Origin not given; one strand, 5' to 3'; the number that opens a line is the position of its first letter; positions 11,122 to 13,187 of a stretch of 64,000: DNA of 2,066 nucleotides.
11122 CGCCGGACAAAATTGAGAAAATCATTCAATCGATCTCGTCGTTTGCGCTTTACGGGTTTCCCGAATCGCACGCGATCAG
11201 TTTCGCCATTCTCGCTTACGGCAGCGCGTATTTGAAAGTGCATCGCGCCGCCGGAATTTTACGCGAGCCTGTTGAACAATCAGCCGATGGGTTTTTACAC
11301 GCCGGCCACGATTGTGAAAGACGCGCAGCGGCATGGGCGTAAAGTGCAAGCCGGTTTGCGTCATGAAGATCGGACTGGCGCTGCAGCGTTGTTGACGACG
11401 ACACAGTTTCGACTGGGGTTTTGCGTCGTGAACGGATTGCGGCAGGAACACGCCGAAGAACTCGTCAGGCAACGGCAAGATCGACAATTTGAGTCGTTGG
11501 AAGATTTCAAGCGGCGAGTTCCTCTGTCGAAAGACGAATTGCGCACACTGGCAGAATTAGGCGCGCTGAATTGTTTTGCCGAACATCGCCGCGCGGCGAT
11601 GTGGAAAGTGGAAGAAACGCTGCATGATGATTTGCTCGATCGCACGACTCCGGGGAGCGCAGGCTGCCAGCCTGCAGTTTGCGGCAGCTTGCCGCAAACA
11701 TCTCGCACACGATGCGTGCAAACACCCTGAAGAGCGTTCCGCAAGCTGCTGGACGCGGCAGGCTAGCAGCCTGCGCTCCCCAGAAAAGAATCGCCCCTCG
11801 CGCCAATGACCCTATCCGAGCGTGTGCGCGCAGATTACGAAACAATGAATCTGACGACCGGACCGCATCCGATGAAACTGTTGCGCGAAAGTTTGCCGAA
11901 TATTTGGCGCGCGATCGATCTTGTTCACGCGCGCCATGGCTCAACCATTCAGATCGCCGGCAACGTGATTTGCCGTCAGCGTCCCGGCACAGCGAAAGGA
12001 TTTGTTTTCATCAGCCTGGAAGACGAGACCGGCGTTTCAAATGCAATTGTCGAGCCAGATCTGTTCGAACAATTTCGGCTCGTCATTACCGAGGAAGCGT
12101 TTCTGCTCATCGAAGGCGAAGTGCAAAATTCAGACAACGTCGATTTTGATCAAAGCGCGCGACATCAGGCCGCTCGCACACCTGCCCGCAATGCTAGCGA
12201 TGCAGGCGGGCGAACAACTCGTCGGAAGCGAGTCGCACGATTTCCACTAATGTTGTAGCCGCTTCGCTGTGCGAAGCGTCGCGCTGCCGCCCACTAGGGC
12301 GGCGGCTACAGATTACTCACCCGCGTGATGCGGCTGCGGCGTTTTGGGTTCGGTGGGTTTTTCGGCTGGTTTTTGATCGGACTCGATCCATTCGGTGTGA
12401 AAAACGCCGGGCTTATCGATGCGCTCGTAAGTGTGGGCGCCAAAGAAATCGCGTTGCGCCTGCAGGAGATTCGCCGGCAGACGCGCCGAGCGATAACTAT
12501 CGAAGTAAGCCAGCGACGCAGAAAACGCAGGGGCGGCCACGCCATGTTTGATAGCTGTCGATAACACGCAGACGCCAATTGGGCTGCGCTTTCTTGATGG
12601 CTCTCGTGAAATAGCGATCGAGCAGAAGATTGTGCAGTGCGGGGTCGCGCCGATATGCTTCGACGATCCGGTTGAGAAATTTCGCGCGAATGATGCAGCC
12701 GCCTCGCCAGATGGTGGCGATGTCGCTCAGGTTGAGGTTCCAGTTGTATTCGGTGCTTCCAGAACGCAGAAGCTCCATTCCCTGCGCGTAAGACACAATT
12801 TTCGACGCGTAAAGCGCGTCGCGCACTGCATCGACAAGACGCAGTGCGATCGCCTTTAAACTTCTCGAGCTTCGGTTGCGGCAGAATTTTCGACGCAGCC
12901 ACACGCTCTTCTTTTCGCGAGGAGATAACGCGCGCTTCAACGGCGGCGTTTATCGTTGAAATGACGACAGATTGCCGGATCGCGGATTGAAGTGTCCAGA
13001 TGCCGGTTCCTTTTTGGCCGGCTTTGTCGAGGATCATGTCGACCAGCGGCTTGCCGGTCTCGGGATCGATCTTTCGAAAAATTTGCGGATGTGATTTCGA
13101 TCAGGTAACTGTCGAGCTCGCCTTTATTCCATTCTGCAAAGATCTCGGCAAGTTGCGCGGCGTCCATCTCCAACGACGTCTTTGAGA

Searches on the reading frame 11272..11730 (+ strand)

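Call 10: search_protein_families(library=pfam, proteins=[window:11272-11730:+], max_evalue=0.01)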
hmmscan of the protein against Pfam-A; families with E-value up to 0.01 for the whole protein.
window:11272-11730:+ (152 aa): 3 families
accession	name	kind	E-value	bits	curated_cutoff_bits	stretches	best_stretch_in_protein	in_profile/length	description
PF14579.12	HHH_6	-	3.6e-15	56.4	25.6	1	43-108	20-89/90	Helix-hairpin-helix motif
PF03934.19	T2SSK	-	0.00069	20.4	24.2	1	53-87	15-49/63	Type II secretion system (T2SS), protein K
PF04919.18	DUF655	-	0.002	18.5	22.2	1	53-94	121-162/181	Protein of unknown function (DUF655)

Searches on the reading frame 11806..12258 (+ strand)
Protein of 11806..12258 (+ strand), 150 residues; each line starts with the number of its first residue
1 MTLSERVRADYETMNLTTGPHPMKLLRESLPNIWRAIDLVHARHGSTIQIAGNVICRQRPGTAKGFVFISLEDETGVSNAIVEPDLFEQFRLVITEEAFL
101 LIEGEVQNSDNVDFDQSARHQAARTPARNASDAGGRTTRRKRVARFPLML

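Call 10: search_protein_families(library=pfam, proteins=[window:11806-12258:+], max_evalue=0.01)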
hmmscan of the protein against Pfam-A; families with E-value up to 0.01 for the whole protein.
window:11806-12258:+ (150 aa): 1 family
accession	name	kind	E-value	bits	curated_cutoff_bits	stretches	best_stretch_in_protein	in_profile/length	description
PF01336.31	tRNA_anti-codon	-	1.9e-07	31.4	27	1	50-111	3-62/75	OB-fold nucleic acid binding domain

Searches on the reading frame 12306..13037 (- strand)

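Call 10: search_protein_families(library=pfam, proteins=[window:12306-13037:-], max_evalue=0.01)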
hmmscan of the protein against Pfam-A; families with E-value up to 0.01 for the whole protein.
window:12306-13037:- (243 aa): 1 family
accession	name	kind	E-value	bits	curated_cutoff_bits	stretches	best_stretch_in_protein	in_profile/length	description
PF00393.24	6PGD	-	2.1e-17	63.9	27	1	1-75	75-148/290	6-phosphogluconate dehydrogenase, C-terminal domain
